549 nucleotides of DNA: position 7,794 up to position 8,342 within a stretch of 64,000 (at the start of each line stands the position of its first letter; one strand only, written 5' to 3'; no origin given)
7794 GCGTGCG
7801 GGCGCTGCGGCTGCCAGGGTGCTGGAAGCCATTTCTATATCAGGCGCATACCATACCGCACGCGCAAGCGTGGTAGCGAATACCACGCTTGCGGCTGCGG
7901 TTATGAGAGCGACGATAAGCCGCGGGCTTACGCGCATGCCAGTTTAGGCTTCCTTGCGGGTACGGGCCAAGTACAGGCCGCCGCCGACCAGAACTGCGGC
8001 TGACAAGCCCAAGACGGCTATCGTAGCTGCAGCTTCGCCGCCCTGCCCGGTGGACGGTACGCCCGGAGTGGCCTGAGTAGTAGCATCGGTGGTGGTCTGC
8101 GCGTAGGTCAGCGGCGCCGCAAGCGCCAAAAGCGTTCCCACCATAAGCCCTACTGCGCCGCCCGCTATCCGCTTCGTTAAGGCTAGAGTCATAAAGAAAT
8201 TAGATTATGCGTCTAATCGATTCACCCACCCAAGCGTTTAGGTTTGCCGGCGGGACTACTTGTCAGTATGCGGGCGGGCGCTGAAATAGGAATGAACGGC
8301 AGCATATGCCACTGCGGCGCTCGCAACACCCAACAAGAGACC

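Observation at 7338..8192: Sortase paired with an 82-aa 'mini-substrate' whose mature part is only about 17 residues before a VPSTG sorting signal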

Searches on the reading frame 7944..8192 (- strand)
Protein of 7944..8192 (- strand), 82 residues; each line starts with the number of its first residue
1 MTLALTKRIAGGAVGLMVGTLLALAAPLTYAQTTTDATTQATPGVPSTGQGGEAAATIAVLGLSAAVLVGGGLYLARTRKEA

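Call 3: search_protein_families(library=pfam, proteins=[window:7944-8192:-], max_evalue=1)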
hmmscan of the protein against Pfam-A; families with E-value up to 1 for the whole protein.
window:7944-8192:- (82 aa): 1 family
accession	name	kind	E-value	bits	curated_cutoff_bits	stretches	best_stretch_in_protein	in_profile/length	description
PF00746.26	Gram_pos_anchor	-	0.023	15.1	20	1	46-81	10-41/43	LPXTG cell wall anchor motif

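Call 4: search_protein_families(library=ncbifam, proteins=[window:7944-8192:-], max_evalue=1)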
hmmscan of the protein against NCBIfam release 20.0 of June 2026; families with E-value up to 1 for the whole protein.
window:7944-8192:- (82 aa): 1 family
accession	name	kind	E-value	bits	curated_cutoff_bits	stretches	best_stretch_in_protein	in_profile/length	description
TIGR01167.1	LPXTG_anchor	domain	0.098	13.4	15.9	1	51-80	6-33/34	LPXTG cell wall anchor domain-containing protein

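Call 7: find_homologous_proteins(query=window:7944-8192:-, max_evalue=0.01)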
Query window:7944-8192:- (82 aa): 41 proteins with E <= 0.01 among 124 candidates.
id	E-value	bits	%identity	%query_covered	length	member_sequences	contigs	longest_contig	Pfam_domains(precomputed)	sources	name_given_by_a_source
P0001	4.2e-39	149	100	100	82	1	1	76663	-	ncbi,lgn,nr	ncbi:MAG: hypothetical protein JWL87_694 [Candidatus Adlerbacteria bacterium]|nr:hypothetical protei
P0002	1.4e-26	109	74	99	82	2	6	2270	-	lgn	-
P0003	6.0e-26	107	73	100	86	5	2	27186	-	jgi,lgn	jgi:hypothetical protein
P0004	1.2e-25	106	72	100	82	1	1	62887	-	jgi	jgi:hypothetical protein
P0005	3.4e-25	105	71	100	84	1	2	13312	-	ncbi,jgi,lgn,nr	ncbi:MAG TPA: hypothetical protein VGP13_03765 [Candidatus Paceibacterota bacterium]|jgi:hypothetica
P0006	8.2e-25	104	72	100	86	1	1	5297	-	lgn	-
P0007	2.0e-24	102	71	100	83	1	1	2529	-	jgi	jgi:hypothetical protein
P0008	3.2e-24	102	71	100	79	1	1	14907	-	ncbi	-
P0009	3.8e-24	102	81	84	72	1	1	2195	-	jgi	jgi:LPXTG-motif cell wall-anchored protein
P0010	4.4e-24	101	66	100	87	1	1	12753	-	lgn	-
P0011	1.5e-23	100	71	100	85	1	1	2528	-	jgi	jgi:hypothetical protein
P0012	4.2e-23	98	77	99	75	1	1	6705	-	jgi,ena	-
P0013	2.5e-22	96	71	100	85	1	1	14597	-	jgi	jgi:hypothetical protein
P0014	3.0e-22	96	72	100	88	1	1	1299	-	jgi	jgi:hypothetical protein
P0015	4.9e-22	95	71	100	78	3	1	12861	-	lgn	-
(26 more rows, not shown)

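Call 10: find_related_loci(query=A1, collection=genome_contigs, flank=5000)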
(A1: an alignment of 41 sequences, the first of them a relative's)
Query A1 (82 aa) in genome_contigs; peptide patterns used: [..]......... (x = any residue, [..] = any of these).
39 stretches matched a pattern; 5 encode a relative of the query (tblastn E <= 1e-3); 5 distinct loci.
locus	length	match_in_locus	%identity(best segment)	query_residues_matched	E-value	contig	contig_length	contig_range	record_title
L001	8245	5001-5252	71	1-82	8e-29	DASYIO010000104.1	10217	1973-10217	MAG TPA_asm: Candidatus Paceibacterota bacterium isolate SMAG_U4269 k141_437662, whole genome shotgun sequence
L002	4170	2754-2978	67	1-82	3e-24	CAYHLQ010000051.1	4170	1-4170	MAG TPA_asm: uncultured Candidatus Saccharibacteria bacterium isolate ERP119705_co13_492 genome assembly, contig: NODE_2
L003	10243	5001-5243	67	1-82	4e-24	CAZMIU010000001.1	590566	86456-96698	MAG TPA_asm: uncultured Candidatus Saccharibacteria bacterium isolate SRP292972_co1_74 genome assembly, contig: NODE_16_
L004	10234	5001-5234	66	1-82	8e-23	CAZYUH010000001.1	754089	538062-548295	MAG TPA_asm: uncultured Candidatus Saccharibacteria bacterium isolate binchicken_co277_212 genome assembly, contig: NODE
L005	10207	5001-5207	62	7-82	1e-11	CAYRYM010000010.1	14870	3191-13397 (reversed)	MAG TPA_asm: uncultured Candidatus Saccharibacteria bacterium isolate SRP286056_co2_21 genome assembly, contig: NODE_644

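Call 11: find_related_loci(query=A1, collection=metagenome_contigs, flank=5000)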
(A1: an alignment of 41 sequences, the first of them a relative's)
Query A1 (82 aa) in metagenome_contigs; peptide patterns used: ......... (x = any residue, [..] = any of these).
166 stretches matched a pattern; 4 encode a relative of the query (tblastn E <= 1e-3); 4 distinct loci.
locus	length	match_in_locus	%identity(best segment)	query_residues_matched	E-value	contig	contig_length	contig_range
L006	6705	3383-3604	77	1-81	1e-31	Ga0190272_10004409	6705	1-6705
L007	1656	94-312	63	3-82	4e-25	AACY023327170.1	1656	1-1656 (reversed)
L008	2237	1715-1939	60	1-82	3e-14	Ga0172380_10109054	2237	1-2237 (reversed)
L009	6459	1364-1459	78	1-32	1e-10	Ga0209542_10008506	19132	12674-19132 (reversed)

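Call 35: search_protein_representatives(alignment_id=A1)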
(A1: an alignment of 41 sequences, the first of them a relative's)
Query: 41 sequences, 79 profile positions. Proteins with E-value up to 0.001 (for the whole library): 213; up to 1e-10: 5; up to 1e-30: 1. The best 150 are listed.
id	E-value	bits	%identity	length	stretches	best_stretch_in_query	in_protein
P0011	1.1e-33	131.5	-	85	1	1-79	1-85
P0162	2.2e-12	63.2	-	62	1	22-75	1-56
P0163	2.1e-11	60.1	-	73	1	16-75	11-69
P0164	5.1e-11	58.8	-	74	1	20-76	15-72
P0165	6.3e-11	58.6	-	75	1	9-76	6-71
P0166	6.0e-10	55.4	-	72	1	24-74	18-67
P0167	6.8e-10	55.2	-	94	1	21-74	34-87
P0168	7.9e-10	55.0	-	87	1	15-78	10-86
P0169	9.6e-10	54.8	-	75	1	21-77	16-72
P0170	1.1e-09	54.6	-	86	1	19-77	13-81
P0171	1.2e-09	54.4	-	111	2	31-76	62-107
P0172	2.0e-09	53.7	-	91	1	13-78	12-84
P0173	2.4e-09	53.5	-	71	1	25-75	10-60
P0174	3.3e-09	53.1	-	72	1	21-76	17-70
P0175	3.4e-09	53.0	-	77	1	2-74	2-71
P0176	4.3e-09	52.7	-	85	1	7-76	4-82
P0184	2.1e-08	50.5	-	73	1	21-73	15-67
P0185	2.7e-08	50.1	-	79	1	5-76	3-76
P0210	5.5e-07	45.9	-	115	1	31-78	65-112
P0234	4.0e-06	43.2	-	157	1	28-78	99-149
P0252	9.9e-06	41.9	-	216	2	35-77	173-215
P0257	1.4e-05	41.5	-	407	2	30-76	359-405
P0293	7.3e-05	39.1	-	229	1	36-78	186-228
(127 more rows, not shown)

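Call 42: list_cluster_members(proteins=[P0163, P0165, P0170, P0176, P0185, P0210, P0234, P0252, P0257, P0293])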
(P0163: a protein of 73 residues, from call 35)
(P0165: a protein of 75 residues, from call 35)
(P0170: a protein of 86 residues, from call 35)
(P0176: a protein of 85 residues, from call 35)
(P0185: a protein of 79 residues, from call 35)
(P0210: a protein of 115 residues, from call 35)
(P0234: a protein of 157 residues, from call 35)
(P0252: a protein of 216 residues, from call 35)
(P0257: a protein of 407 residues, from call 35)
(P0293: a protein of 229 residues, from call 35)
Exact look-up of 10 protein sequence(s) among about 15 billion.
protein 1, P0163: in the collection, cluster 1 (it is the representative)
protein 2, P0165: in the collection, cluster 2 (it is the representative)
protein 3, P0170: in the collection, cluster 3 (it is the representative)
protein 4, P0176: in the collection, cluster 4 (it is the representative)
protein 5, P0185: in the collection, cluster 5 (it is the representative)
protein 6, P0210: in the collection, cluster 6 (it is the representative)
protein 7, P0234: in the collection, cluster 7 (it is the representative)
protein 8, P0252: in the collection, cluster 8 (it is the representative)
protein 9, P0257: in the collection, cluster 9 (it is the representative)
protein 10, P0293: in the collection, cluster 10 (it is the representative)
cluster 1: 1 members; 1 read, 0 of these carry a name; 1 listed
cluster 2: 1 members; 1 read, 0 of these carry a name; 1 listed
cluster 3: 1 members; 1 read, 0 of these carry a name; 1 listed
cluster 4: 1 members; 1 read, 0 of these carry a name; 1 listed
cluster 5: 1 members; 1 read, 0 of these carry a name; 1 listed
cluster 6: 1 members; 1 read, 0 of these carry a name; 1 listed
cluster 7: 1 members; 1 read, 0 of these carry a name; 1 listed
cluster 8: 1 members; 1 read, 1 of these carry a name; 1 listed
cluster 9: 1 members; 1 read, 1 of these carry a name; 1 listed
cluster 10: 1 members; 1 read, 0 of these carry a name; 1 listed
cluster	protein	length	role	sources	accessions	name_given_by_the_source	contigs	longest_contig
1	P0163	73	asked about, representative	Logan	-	-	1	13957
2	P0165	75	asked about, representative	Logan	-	-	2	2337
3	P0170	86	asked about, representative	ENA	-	-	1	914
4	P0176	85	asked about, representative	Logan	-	-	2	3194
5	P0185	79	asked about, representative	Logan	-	-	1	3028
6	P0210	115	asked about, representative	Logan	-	-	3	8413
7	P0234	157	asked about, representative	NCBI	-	-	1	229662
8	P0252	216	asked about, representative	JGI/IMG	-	hypothetical protein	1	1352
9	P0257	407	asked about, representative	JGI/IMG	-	hypothetical protein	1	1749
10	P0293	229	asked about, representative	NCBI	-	-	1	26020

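Call 43: find_encoding_contigs(protein=P0163, flank=3000, max_places=1)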
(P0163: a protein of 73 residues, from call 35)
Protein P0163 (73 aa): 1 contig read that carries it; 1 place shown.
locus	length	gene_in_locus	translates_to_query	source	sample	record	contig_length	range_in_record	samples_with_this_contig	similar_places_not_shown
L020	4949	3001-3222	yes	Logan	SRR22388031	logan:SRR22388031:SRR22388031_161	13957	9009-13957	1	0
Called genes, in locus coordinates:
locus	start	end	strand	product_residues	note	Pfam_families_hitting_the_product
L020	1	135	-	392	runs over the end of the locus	PF13439:Glyco_transf_4, PF13579:Glyco_trans_4_4, PF00534:Glycos_transf_1, PF13692:Glyco_trans_1_4, PF13524:Glyco_trans_1_2 (weak)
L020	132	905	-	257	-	PF00561:Abhydrolase_1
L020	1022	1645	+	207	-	-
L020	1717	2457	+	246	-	PF00535:Glycos_transf_2, PF13641:Glyco_tranf_2_3 (weak), PF13632:Glyco_trans_2_3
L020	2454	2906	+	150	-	PF01569:PAP2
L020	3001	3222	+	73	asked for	-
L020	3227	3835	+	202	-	PF04203:Sortase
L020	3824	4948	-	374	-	?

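Call 44: find_encoding_contigs(protein=P0234, flank=3000, max_places=1)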
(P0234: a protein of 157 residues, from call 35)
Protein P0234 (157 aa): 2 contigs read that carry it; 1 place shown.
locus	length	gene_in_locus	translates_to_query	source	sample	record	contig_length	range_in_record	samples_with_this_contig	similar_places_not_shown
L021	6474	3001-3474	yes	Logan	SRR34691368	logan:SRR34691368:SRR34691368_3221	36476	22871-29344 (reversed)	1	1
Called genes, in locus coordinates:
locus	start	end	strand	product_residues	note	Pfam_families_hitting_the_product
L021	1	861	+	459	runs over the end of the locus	PF18127:NAMPT_N, PF04095:NAPRTase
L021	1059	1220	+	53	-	-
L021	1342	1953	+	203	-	PF04011:LemA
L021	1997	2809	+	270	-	PF04536:TPM_phosphatase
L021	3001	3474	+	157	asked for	-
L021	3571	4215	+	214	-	PF04203:Sortase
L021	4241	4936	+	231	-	-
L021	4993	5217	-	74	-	-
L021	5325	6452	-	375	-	PF01467:CTP_transf_like, PF08218:Citrate_ly_lig (weak)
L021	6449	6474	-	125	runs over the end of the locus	-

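Call 52: search_protein_families(library=pfam, proteins=[L001:3705-4409:-, L001:2389-3027:-, L001:1414-2436:+, L003:3382-3951:-, L003:2213-3427:-, L003:4000-4425:+, L004:4123-4977:-, L004:2602-3462:-, L005:4056-4817:-, L005:2933-3826:-], max_evalue=0.0001)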
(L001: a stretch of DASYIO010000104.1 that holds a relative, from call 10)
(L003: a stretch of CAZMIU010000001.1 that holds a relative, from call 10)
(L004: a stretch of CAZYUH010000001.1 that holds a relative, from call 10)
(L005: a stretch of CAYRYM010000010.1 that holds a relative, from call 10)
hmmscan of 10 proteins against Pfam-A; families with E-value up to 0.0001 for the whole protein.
L001:3705-4409:- (234 aa): 2 families
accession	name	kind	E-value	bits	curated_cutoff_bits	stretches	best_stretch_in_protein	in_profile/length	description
PF00535.33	Glycos_transf_2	-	5.2e-25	88.7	23.3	1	12-124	1-117/168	Glycosyl transferase family 2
PF13641.12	Glyco_tranf_2_3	-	3.4e-09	37.5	27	1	11-94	3-96/230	Glycosyltransferase like family 2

L001:2389-3027:- (212 aa): 0 families

L001:1414-2436:+ (340 aa): 5 families
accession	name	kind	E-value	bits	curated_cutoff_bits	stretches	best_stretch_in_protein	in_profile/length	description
PF13692.12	Glyco_trans_1_4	-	4.5e-18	66.3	27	1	214-299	37-128/142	Glycosyl transferases group 1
PF13439.12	Glyco_transf_4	-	5.6e-18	66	28.5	1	29-170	15-169/170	Glycosyltransferase Family 4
PF00534.26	Glycos_transf_1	-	3.3e-17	63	26.4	1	182-300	11-143/172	Glycosyl transferases group 1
PF13579.12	Glyco_trans_4_4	-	1.2e-08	35.9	29.7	1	57-164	57-156/158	Glycosyl transferase 4-like domain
PF20706.3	GT4-conflict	-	2e-07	30.8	26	1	241-292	273-324/385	Family 4 Glycosyltransferase in conflict systems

L003:3382-3951:- (189 aa): 1 family
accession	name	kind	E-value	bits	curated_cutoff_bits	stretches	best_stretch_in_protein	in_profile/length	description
PF09335.16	VTT_dom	-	4.2e-11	43.8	33.9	1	32-151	9-122/123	VTT domain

L003:2213-3427:- (404 aa): 7 families
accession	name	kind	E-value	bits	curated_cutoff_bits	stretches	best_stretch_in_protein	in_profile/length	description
PF00534.26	Glycos_transf_1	-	1.8e-41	142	26.4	1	226-380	13-170/172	Glycosyl transferases group 1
PF13692.12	Glyco_trans_1_4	-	2.4e-36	125.5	27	1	228-366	1-140/142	Glycosyl transferases group 1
PF13439.12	Glyco_transf_4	-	1.8e-23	83.8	28.5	1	31-209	1-170/170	Glycosyltransferase Family 4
PF13579.12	Glyco_trans_4_4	-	2.5e-16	60.9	29.7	1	33-187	2-146/158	Glycosyl transferase 4-like domain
PF20706.3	GT4-conflict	-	1.8e-08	34.2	26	0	207-335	174-314/385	Family 4 Glycosyltransferase in conflict systems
PF13524.12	Glyco_trans_1_2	-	4.8e-07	30.3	25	1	254-396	11-143/144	Glycosyl transferase-like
PF13477.12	Glyco_trans_4_2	-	1.2e-05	25.9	23.4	1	31-141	6-107/139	Glycosyl transferase 4-like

L003:4000-4425:+ (141 aa): 0 families

L004:4123-4977:- (284 aa): 1 family
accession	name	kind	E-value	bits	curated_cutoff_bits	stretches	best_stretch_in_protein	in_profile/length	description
PF02673.24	BacA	-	3e-67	227.5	33.4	1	36-276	1-256/257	Bacitracin resistance protein BacA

L004:2602-3462:- (286 aa): 4 families
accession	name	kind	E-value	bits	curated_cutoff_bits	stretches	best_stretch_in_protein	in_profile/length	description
PF00535.33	Glycos_transf_2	-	5.2e-24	85.5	23.3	1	64-174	1-115/168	Glycosyl transferase family 2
PF13641.12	Glyco_tranf_2_3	-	2.6e-09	37.9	27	1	63-147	3-97/230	Glycosyltransferase like family 2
PF12804.13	NTP_transf_3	-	1.2e-06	29.3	27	1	70-171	21-120/160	MobA-like NTP transferase domain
PF13704.12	Glyco_tranf_2_4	-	8.8e-05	23.4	27.5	0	71-146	2-81/98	Glycosyl transferase family 2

L005:4056-4817:- (253 aa): 1 family
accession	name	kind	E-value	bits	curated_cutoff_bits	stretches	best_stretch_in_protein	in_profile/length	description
PF02673.24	BacA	-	4.1e-72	243.4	33.4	1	6-246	1-256/257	Bacitracin resistance protein BacA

L005:2933-3826:- (297 aa): 1 family
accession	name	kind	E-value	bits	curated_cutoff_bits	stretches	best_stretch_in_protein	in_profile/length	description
PF09335.16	VTT_dom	-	3.8e-06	27.8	33.9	1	134-256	6-122/123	VTT domain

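Call 53: search_protein_families(library=pfam, proteins=[L006:2020-2763:+, L006:1375-2016:+, L006:344-1360:+, L002:1839-2639:-, L002:1190-1801:+, L002:149-1156:+, L020:1022-1645:+, L005:1767-2936:-, L021:4241-4936:+, L003:1572-2216:-], max_evalue=0.0001)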
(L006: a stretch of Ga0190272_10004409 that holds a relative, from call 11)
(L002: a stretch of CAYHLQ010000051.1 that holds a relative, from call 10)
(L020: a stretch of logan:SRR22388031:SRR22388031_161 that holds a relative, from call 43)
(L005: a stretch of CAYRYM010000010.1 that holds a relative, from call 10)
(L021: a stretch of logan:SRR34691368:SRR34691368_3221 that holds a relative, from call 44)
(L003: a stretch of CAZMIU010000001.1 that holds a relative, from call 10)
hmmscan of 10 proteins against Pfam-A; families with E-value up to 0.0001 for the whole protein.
L006:2020-2763:+ (247 aa): 6 families
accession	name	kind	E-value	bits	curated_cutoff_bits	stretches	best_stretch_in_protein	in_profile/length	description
PF00535.33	Glycos_transf_2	-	1.2e-29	103.9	23.3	1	5-171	1-167/168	Glycosyl transferase family 2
PF13641.12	Glyco_tranf_2_3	-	4e-14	53.6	27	1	2-196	1-199/230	Glycosyltransferase like family 2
PF13632.12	Glyco_trans_2_3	-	6.7e-14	52.6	27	1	84-204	1-116/198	Glycosyl transferase family group 2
PF10111.15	Glyco_tranf_2_2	-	1.2e-09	38.5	27.3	1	5-193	1-201/276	Glycosyltransferase like family 2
PF13506.12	Glyco_transf_21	-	1e-08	35.3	21.7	1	77-225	26-170/174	Glycosyl transferase family 21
PF02709.20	Glyco_transf_7C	-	8.3e-05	22.6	23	0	157-196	20-60/78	N-terminal domain of galactosyltransferase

L006:1375-2016:+ (213 aa): 1 family
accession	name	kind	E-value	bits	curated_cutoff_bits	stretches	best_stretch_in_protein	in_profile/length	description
PF09335.16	VTT_dom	-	4.9e-14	53.3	33.9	1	50-168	5-122/123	VTT domain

L006:344-1360:+ (338 aa): 4 families
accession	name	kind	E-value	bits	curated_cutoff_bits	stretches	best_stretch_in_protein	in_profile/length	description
PF13439.12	Glyco_transf_4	-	1.1e-19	71.6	28.5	1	18-176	1-170/170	Glycosyltransferase Family 4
PF13692.12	Glyco_trans_1_4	-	5.5e-17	62.8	27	1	189-309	2-137/142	Glycosyl transferases group 1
PF00534.26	Glycos_transf_1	-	8.3e-17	61.7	26.4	1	185-300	12-142/172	Glycosyl transferases group 1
PF13579.12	Glyco_trans_4_4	-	5.5e-11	43.5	29.7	1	20-167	2-152/158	Glycosyl transferase 4-like domain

L002:1839-2639:- (266 aa): 1 family
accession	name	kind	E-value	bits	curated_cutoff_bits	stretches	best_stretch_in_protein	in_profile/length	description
PF02673.24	BacA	-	1.7e-72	244.7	33.4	1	6-259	1-256/257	Bacitracin resistance protein BacA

L002:1190-1801:+ (203 aa): 0 families

L002:149-1156:+ (335 aa): 5 families
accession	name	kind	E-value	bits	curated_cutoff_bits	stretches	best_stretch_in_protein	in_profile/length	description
PF13439.12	Glyco_transf_4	-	5.3e-22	79.1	28.5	1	15-167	1-169/170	Glycosyltransferase Family 4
PF13692.12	Glyco_trans_1_4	-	1e-20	74.9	27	1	183-296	2-129/142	Glycosyl transferases group 1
PF00534.26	Glycos_transf_1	-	4.4e-20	72.4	26.4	1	181-296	14-143/172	Glycosyl transferases group 1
PF13579.12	Glyco_trans_4_4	-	6.2e-11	43.3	29.7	1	17-163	2-158/158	Glycosyl transferase 4-like domain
PF20706.3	GT4-conflict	-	9.1e-08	31.9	26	1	237-295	273-327/385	Family 4 Glycosyltransferase in conflict systems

L020:1022-1645:+ (207 aa): 0 families

L005:1767-2936:- (389 aa): 7 families
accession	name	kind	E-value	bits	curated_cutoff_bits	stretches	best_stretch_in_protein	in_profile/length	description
PF00534.26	Glycos_transf_1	-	1.9e-42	145.2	26.4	1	203-361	6-168/172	Glycosyl transferases group 1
PF13692.12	Glyco_trans_1_4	-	2.7e-37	128.6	27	1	211-351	1-142/142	Glycosyl transferases group 1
PF13439.12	Glyco_transf_4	-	4.4e-27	95.6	28.5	1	14-192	1-170/170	Glycosyltransferase Family 4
PF13579.12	Glyco_trans_4_4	-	7.3e-18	65.8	29.7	1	16-173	2-142/158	Glycosyl transferase 4-like domain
PF20706.3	GT4-conflict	-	1.2e-11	44.7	26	1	5-314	2-310/385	Family 4 Glycosyltransferase in conflict systems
PF13477.12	Glyco_trans_4_2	-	2.4e-07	31.5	23.4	1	14-124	6-107/139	Glycosyl transferase 4-like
PF13524.12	Glyco_trans_1_2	-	2.2e-06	28.1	25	1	237-379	10-143/144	Glycosyl transferase-like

L021:4241-4936:+ (231 aa): 0 families

L003:1572-2216:- (214 aa): 1 family
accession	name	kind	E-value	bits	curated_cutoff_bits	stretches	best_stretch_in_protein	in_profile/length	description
PF14360.12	PAP2_C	-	6.3e-07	30.3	27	1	136-199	3-71/74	PAP2 superfamily C-terminal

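Call 69: find_encoding_contigs(protein=P0184, flank=5000, max_places=1)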
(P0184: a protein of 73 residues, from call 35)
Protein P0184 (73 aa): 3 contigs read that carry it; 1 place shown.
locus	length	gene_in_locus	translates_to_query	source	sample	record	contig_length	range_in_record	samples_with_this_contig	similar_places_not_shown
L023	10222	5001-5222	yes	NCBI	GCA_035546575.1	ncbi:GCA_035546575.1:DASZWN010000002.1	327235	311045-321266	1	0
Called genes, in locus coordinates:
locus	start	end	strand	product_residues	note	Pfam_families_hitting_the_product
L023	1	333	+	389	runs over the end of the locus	PF00091:Tubulin, PF12327:FtsZ_C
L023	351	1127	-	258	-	-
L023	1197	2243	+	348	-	PF00070:Pyr_redox (faint), PF03486:HI0933_like (faint), PF07992:Pyr_redox_2, PF12831:FAD_oxidored (faint), PF13738:Pyr_redox_3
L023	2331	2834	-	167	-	PF00293:NUDIX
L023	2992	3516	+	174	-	-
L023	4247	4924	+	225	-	PF00483:NTP_transferase, PF01128:IspD, PF12804:NTP_transf_3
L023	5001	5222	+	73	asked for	-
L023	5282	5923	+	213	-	PF04203:Sortase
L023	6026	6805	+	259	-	PF03372:Exo_endo_phos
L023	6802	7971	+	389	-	PF00814:TsaD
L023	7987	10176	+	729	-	PF00133:tRNA-synt_1, PF09334:tRNA-synt_1g, PF00133:tRNA-synt_1, PF09334:tRNA-synt_1g (weak), PF08264:Anticodon_1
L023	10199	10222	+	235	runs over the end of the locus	PF13367:PrsW-protease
